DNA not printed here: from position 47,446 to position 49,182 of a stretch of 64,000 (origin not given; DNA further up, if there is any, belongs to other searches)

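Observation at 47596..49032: Single polypeptide fusing a thymidine-kinase-like domain to thymidylate kinase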

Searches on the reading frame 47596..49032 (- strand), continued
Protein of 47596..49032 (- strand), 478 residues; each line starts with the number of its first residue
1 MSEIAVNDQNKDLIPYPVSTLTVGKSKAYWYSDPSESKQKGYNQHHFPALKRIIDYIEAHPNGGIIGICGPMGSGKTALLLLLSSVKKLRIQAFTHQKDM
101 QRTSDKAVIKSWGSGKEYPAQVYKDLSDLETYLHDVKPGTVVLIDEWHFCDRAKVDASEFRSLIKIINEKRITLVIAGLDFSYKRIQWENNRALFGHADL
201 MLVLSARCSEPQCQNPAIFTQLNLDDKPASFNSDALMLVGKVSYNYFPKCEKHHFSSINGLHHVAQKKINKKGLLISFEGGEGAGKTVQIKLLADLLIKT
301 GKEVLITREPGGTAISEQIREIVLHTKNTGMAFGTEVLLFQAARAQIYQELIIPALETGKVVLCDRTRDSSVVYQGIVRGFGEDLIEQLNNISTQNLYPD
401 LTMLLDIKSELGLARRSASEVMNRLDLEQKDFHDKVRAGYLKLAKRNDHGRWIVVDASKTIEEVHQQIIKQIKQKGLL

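Call 20: find_encoding_contigs(protein=P0113, flank=5000, max_places=3)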
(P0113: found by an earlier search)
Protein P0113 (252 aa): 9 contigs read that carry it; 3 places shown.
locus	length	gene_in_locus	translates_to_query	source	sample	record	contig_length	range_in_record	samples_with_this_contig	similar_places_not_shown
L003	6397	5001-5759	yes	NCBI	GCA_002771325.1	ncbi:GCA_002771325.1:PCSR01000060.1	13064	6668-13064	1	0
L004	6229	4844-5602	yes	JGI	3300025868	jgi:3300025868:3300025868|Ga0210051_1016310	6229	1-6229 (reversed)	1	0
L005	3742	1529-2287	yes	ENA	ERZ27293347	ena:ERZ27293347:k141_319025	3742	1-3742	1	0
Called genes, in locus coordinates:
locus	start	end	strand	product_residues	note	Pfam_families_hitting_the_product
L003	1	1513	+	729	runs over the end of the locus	PF03477:ATP-cone (weak), PF00317:Ribonuc_red_lgN, PF02867:Ribonuc_red_lgC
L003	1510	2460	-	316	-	PF00303:Thymidylat_synt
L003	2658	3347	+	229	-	PF00186:DHFR_1, PF01872:RibD_C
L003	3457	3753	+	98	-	-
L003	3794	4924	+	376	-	PF01738:DLH (faint), PF00561:Abhydrolase_1 (faint), PF12146:Hydrolase_4 (faint), PF00326:Peptidase_S9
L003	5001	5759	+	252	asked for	PF01637:ATPase_2 (weak), PF00265:TK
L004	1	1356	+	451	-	?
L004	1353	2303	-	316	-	PF00303:Thymidylat_synt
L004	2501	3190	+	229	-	PF00186:DHFR_1, PF01872:RibD_C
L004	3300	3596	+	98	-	-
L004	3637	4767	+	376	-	PF01738:DLH (faint), PF00561:Abhydrolase_1 (faint), PF12146:Hydrolase_4 (faint), PF00326:Peptidase_S9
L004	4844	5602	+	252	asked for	PF01637:ATPase_2 (weak), PF00265:TK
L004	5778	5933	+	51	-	-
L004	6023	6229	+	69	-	?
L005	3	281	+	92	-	?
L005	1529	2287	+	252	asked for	PF01637:ATPase_2 (weak), PF00265:TK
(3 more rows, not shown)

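Call 21: find_encoding_contigs(protein=P0002, flank=6000, max_places=2)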
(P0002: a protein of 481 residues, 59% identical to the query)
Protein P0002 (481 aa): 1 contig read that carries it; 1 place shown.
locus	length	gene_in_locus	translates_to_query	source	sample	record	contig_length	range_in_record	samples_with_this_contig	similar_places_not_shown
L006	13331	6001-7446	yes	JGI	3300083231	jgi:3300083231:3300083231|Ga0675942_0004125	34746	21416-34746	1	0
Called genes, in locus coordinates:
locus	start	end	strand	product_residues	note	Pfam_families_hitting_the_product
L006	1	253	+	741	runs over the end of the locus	PF03477:ATP-cone, PF00317:Ribonuc_red_lgN, PF02867:Ribonuc_red_lgC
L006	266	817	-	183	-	-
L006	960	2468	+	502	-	PF04208:MtrA, PF00303:Thymidylat_synt, PF14251:PterinBD-DUF4346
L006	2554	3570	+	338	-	PF05448:AXE1 (faint), PF01738:DLH (faint), PF20434:BD-FAE (faint), PF00561:Abhydrolase_1 (faint), PF12146:Hydrolase_4 (faint), PF00326:Peptidase_S9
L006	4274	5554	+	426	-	-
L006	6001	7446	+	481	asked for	PF07693:KAP_NTPase (faint), PF25199:nSTAND_NTPase5 (faint), PF00004:AAA (faint), PF00265:TK, PF00448:SRP54 (faint), PF13238:AAA_18 (faint), PF02223:Thymidylate_kin, PF13521:AAA_28 (weak), +1 more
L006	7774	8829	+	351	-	-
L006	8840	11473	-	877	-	PF26449:DUF8128, PF01935:DUF87, PF10412:TrwB_AAD_bind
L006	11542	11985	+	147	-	PF00583:Acetyltransf_1, PF13673:Acetyltransf_10, PF13508:Acetyltransf_7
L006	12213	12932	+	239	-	PF00318:Ribosomal_S2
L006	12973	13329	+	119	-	?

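Call 22: find_encoding_contigs(protein=P0003, flank=6000, max_places=2)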
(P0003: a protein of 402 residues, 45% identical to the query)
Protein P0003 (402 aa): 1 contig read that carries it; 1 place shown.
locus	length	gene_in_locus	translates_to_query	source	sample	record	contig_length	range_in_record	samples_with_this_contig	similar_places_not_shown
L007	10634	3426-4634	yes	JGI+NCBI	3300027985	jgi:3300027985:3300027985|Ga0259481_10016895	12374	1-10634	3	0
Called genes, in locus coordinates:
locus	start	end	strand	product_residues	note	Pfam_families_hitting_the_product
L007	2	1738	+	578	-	?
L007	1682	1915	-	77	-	-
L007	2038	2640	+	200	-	PF07853:DUF1648, PF13630:SdpI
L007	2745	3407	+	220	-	-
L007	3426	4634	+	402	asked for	PF00265:TK, PF02223:Thymidylate_kin, PF13521:AAA_28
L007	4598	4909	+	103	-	-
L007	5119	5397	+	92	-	-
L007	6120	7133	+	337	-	-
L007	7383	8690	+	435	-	PF00534:Glycos_transf_1, PF13692:Glyco_trans_1_4 (weak)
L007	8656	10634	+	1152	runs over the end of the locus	-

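Call 42: search_protein_families(library=ncbifam, proteins=[P0003], max_evalue=0.001)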
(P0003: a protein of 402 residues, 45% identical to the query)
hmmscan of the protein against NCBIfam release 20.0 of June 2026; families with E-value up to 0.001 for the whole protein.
P0003 (402 aa): 7 families
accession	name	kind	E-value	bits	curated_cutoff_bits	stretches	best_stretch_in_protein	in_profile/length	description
TIGR00041.1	DTMP_kinase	equivalog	5.7e-46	156.7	83.25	1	194-391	3-196/196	dTMP kinase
NF003296.0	PRK04296.1-1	equivalog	4.6e-37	128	183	1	2-189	4-192/195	thymidine kinase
NF003300.0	PRK04296.1-5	equivalog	8.5e-12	45.3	195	1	8-187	4-190/194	thymidine kinase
NF005923.0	PRK07933.1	equivalog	4.5e-08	32.7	193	1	197-393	2-209/213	dTMP kinase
NF003299.0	PRK04296.1-4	equivalog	9.1e-06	25.6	284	1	10-186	6-186/191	thymidine kinase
NF003298.0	PRK04296.1-3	equivalog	5e-05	23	375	1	11-187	7-189/205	thymidine kinase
NF003297.0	PRK04296.1-2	equivalog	0.00077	19.1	252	0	7-173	3-169/216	thymidine kinase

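Call 45: predict_structure(alignment_id=A3)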
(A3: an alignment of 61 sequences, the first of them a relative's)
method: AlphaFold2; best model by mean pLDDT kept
length: 478 residues; sequences in the alignment: 61
mean_pLDDT: 91.3   pTM: 0.71
mean pLDDT of the five models: 91.3, 90.9, 90.7, 90.7, 90.7
residues with pLDDT >= 90: 385; 70-90: 59; 50-70: 18; < 50: 16
segments of 3 or more residues with pLDDT < 50: 1-8, 257-263
pLDDT, mean of each block of 10 residues (from residue 1): 43 80 81 95 96 97 97 97 98 96 95 96 96 98 96 80 96 98 92 93 96 95 90 74 81 67 60 97 97 97 96 93 92 94 95 97 97 96 93 94 98 91 91 98 92 98 98 92
secondary structure, 60 per line:
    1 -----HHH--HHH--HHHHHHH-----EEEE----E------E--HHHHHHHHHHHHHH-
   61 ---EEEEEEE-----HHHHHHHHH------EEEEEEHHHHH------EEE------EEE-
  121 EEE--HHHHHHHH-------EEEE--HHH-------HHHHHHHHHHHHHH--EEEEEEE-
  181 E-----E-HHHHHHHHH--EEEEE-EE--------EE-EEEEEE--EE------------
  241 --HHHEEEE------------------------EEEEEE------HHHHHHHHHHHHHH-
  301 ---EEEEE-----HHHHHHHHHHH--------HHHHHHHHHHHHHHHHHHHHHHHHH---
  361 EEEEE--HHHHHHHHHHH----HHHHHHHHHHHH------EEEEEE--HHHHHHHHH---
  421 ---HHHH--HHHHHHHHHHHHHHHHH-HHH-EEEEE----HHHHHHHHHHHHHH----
elements in order: H16-22 E28-31 H46-59 E64-70 H76-84 E91-96 H97-101 E108-110 E117-119 E121-123 H126-133 E141-144 H157-170 E173-179 H189-197 E200-204 E219-224 E246-249 E274-279 H286-299 E304-308 H314-324 H333-357 E361-365 H368-378 H383-394 E401-406 H409-417 H424-427 H430-446 E452-456 H461-474

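Call 48: fold_search(model_id=the predicted structure, library=pdb)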
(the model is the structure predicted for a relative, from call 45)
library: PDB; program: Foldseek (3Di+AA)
matches with E <= 10: 1920; with E <= 0.001: 582
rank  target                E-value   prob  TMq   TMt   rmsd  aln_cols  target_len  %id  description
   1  4edh_A                9.8e-20  1.00  0.41  0.92   1.7       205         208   42  The crystal structure of thymidylate kinase from Pseudomonas aeruginosa PAO1 in complex with ADP,TMP and Mg. (released 2012-05-23)
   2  4s35_B                1.9e-19  1.00  0.39  0.94   1.5       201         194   40  AMPPCP and TMP bound Crystal structure of thymidylate kinase (aq_969) from Aquifex Aeolicus VF5 (released 2016-01-27)
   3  5xb5_B                2.9e-19  1.00  0.39  0.95   1.6       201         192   39  Crystal structure of R90A mutant of thymidylate kinase (aq_969) from Aquifex Aeolicus VF5 (released 2017-06-28)
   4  4edh_B                2.9e-19  1.00  0.41  0.91   1.9       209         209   41  The crystal structure of thymidylate kinase from Pseudomonas aeruginosa PAO1 in complex with ADP,TMP and Mg. (released 2012-05-23)
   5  3uxm_D                3.2e-19  1.00  0.41  0.94   1.7       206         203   42  Structure Guided Development of Novel Thymidine Mimetics targeting Pseudomonas aeruginosa Thymidylate Kinase: from Hit (released 2012-02-01)
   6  4s2e_A                3.4e-19  1.00  0.38  0.94   1.5       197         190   40  Phosphate ion bound Crystal structure of thymidylate kinase (aq_969) from Aquifex Aeolicus VF5 (released 2016-01-20)
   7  5xbh_A                4.6e-19  1.00  0.39  0.95   1.6       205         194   40  Crystal structure of R145E mutant of thymidylate kinase (aq_969) from Aquifex Aeolicus VF5 (released 2017-06-28)
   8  3hjn_A                7.0e-19  1.00  0.38  0.94   1.4       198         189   41  Crystal structure of thymidylate kinase in complex with dTDP and ADP from Thermotoga maritima (released 2009-06-02)
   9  5xb5_A                7.9e-19  1.00  0.39  0.95   1.6       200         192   39  Crystal structure of R90A mutant of thymidylate kinase (aq_969) from Aquifex Aeolicus VF5 (released 2017-06-28)
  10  5xai_B                1.1e-18  1.00  0.39  0.95   1.5       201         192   39  dTMP bound Crystal structure of thymidylate kinase (aq_969) from Aquifex Aeolicus VF5 (released 2017-06-28)
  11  4s2e_B                1.4e-18  1.00  0.39  0.95   1.6       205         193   40  Phosphate ion bound Crystal structure of thymidylate kinase (aq_969) from Aquifex Aeolicus VF5 (released 2016-01-20)
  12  3uxm_B                1.8e-18  1.00  0.40  0.92   1.7       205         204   42  Structure Guided Development of Novel Thymidine Mimetics targeting Pseudomonas aeruginosa Thymidylate Kinase: from Hit (released 2012-02-01)
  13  2pbr_A                2.0e-18  1.00  0.39  0.94   1.7       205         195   40  Crystal structure of thymidylate kinase (aq_969) from Aquifex Aeolicus VF5 (released 2007-10-02)
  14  3uwk_A                2.9e-18  1.00  0.41  0.94   1.6       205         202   42  Structure Guided Development of Novel Thymidine Mimetics targeting Pseudomonas aeruginosa Thymidylate Kinase: from Hit (released 2012-02-01)
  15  5x7j_B                3.7e-18  1.00  0.39  0.92   1.7       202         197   38  Crystal structure of thymidylate kinase from thermus thermophilus HB8 (released 2018-03-07)
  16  3hjn_B                3.9e-18  1.00  0.37  0.95   1.2       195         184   41  Crystal structure of thymidylate kinase in complex with dTDP and ADP from Thermotoga maritima (released 2009-06-02)
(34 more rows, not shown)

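Call 66: search_dna_similar(query=window:47596-49032:-, collection=phages, mode=protein, max_evalue=0.001, max_rows=15)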
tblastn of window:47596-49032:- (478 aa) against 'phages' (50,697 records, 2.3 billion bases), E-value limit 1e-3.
Records with a match: 313; places in all: 313; records where one place covers at least 80% of the query: 0.
Best place of each record, by identity: <60% 313.
By first word of the organism name: Pseudomonas 84; Erwinia 72; Vibrio 49; Serratia 19; Klebsiella 14; Nodularia 9; Haloarcula 8; Listeria 6; Aeromonas 5; Bacteriophage 4; and 25 more.
By host as written in the record: Erwinia amylovora 61; Pseudomonas aeruginosa 32; - 24; Klebsiella pneumoniae 14; Vibrio parahaemolyticus 14; Pseudomonas aeruginosa PAO1 10; Listeria monocytogenes 6; Vibrio alginolyticus 6; and 95 more.
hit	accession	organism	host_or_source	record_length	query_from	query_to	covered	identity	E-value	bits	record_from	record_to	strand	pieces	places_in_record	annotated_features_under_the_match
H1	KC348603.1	Streptococcus phage phiD12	Streptococcus suis D12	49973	271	464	41%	47.4%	2e-43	170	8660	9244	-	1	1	putative thymidylate kinase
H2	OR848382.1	Listeria phage LM 4-14-1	Listeria monocytogenes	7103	270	464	41%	46.5%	1e-38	155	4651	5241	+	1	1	record has no annotation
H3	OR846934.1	Listeria phage LM 4-11-1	Listeria monocytogenes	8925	270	464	41%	46.5%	1e-38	155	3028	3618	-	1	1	record has no annotation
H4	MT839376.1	Bacteriophage sp.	human fecal samples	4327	250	464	45%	40.5%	2e-34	142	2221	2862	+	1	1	record has no annotation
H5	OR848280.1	Listeria phage LM 4-14-1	Listeria monocytogenes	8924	272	464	40%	44.1%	3e-35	145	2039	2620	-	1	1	record has no annotation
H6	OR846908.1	Listeria phage LM 4-11-1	Listeria monocytogenes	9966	272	464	40%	44.1%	3e-35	145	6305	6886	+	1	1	record has no annotation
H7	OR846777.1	Listeria phage LM 4-11-1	Listeria monocytogenes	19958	272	464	40%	44.1%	3e-35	145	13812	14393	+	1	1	record has no annotation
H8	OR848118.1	Listeria phage LM 4-14-1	Listeria monocytogenes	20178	272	464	40%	44.1%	3e-35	145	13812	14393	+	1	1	record has no annotation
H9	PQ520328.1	Enterococcus phage IME_EF3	-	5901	272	464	40%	43.9%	2e-36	149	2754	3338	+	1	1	record has no annotation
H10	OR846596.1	Enterococcus phage Efs 1-1-1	Enterococcus faecalis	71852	272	464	40%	43.9%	2e-36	149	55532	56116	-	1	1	record has no annotation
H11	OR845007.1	Staphylococcus phage SA 1306 Kay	Staphylococcus aureus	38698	268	464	41%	42.9%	3e-34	142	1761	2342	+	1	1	record has no annotation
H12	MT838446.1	Bacteriophage sp.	human fecal samples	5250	269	465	41%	42.6%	7e-38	153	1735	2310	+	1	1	record has no annotation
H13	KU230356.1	Nodularia phage vB_NpeS-2AV2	Nodularia sp. AV2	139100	264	464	42%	41.8%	2e-31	134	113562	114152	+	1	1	thymidylate kinase | hypothetical protein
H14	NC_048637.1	Nodularia phage vB_NpeS-2AV2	Nodularia sp. AV2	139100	264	464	42%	41.8%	2e-31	134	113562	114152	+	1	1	thymidylate kinase | hypothetical protein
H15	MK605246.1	Nodularia phage vB_NspS-kac68v162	Nodularia spumigena kac68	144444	264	464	42%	41.8%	2e-31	134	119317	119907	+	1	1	dTMP kinase | hypothetical protein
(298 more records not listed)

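Call 68: fold_search(model_id=the predicted structure, library=viral)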
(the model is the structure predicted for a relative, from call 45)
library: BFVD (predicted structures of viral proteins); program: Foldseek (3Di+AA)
matches with E <= 10: 1837; with E <= 0.001: 247
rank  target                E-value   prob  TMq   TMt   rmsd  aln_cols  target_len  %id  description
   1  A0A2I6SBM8            1.1e-26  1.00  0.36  0.45  15.1       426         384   23  dTMP kinase [White spot syndrome virus]
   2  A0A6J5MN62            1.9e-18  1.00  0.41  0.66   3.8       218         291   34  dTMP kinase (Fragment) [uncultured Caudovirales phage]
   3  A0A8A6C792            5.9e-18  1.00  0.41  0.85   4.6       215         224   31  (no name in the UniProt tables at hand)
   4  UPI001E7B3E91         1.2e-15  1.00  0.38  0.86   2.2       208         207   29  (no name look-up for this kind of identifier)
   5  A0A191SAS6            9.5e-15  1.00  0.39  0.88   2.2       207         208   29  (no name in the UniProt tables at hand)
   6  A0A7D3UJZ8            1.7e-14  1.00  0.39  0.84   2.5       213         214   25  (no name in the UniProt tables at hand)
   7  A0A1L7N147            1.8e-14  1.00  0.38  0.80   4.4       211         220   25  dTMP kinase [Ralstonia phage RP12]
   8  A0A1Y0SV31            1.1e-13  1.00  0.38  0.38   3.8       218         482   30  dTMP kinase [Pseudomonas phage Noxifer]
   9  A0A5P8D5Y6            1.4e-13  1.00  0.39  0.81   2.1       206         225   24  (no name in the UniProt tables at hand)
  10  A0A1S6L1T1            1.7e-13  1.00  0.38  0.57   4.9       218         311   25  (no name in the UniProt tables at hand)
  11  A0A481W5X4            4.8e-13  1.00  0.38  0.50   4.2       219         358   24  dTMP kinase [Pseudomonas phage Psa21]
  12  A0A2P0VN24            8.3e-13  1.00  0.38  0.87   2.3       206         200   27  dTMP kinase [Tetraselmis virus 1]
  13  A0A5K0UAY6            8.8e-13  1.00  0.37  0.40  15.8       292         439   19  Thymidine kinase [Yasminevirus sp. GU-2018]
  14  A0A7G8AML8            9.9e-13  1.00  0.38  0.72   4.0       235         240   20  (no name in the UniProt tables at hand)
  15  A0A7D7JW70            1.0e-12  1.00  0.39  0.86   2.6       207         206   25  (no name in the UniProt tables at hand)
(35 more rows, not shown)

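Call 73: find_related_loci(query=A6, collection=metagenome_contigs, flank=3000)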
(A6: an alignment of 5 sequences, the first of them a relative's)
Query A6 (478 aa) in metagenome_contigs; peptide patterns used: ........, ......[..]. (x = any residue, [..] = any of these).
347 stretches matched a pattern; 209 encode a relative of the query (tblastn E <= 1e-3); the best 80 are kept; 80 distinct loci.
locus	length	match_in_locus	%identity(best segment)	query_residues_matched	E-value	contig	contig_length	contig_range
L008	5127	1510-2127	76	273-478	2e-101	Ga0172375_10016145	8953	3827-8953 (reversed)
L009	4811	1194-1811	72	270-475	1e-95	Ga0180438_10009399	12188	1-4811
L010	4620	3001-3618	72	270-475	1e-95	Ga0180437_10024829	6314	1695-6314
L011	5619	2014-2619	67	273-474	8e-88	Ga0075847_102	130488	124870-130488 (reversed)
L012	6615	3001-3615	67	271-475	1e-87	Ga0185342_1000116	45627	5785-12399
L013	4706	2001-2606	67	273-474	7e-88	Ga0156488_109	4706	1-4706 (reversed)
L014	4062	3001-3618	65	270-475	2e-87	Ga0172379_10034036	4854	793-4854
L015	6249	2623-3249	66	267-475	7e-87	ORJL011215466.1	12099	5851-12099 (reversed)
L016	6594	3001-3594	66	271-468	3e-86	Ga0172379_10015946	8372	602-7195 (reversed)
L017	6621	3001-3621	66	271-478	6e-86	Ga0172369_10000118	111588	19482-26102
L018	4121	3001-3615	65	271-475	2e-85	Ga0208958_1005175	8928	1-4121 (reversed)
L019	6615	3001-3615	64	271-475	4e-84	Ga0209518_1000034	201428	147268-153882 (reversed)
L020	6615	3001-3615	63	271-475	1e-83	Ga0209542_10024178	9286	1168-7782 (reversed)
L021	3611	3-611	63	276-478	3e-84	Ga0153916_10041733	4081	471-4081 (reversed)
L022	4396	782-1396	63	271-475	2e-83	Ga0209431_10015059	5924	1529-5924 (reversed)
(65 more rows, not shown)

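Call 82: find_related_loci(query=A6, collection=viral_contigs, flank=3000)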
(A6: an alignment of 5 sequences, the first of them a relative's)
Query A6 (478 aa) in viral_contigs; peptide patterns used: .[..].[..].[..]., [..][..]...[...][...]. (x = any residue, [..] = any of these).
389 stretches matched a pattern; 11 encode a relative of the query (tblastn E <= 1e-3); 11 distinct loci.
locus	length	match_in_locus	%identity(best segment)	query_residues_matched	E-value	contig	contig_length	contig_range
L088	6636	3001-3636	34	271-472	1e-12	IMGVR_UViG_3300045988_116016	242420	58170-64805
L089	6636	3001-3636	34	271-472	4e-12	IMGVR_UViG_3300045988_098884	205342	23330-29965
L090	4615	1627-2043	33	62-209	3e-9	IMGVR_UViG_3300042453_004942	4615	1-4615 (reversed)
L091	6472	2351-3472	27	62-245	3e-8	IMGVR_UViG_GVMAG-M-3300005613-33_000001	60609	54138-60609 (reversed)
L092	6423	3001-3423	25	70-217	1e-7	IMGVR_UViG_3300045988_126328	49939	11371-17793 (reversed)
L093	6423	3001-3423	25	70-217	2e-7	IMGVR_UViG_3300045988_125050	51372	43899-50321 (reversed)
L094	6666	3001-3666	25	63-301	7e-6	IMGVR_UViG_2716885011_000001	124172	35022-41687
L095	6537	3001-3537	25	63-257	9e-6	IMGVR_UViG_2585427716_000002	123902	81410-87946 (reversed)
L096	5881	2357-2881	26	68-245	2e-5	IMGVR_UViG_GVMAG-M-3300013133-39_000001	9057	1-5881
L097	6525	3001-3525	26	68-245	2e-5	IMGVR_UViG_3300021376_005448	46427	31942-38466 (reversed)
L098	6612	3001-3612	22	40-245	5e-5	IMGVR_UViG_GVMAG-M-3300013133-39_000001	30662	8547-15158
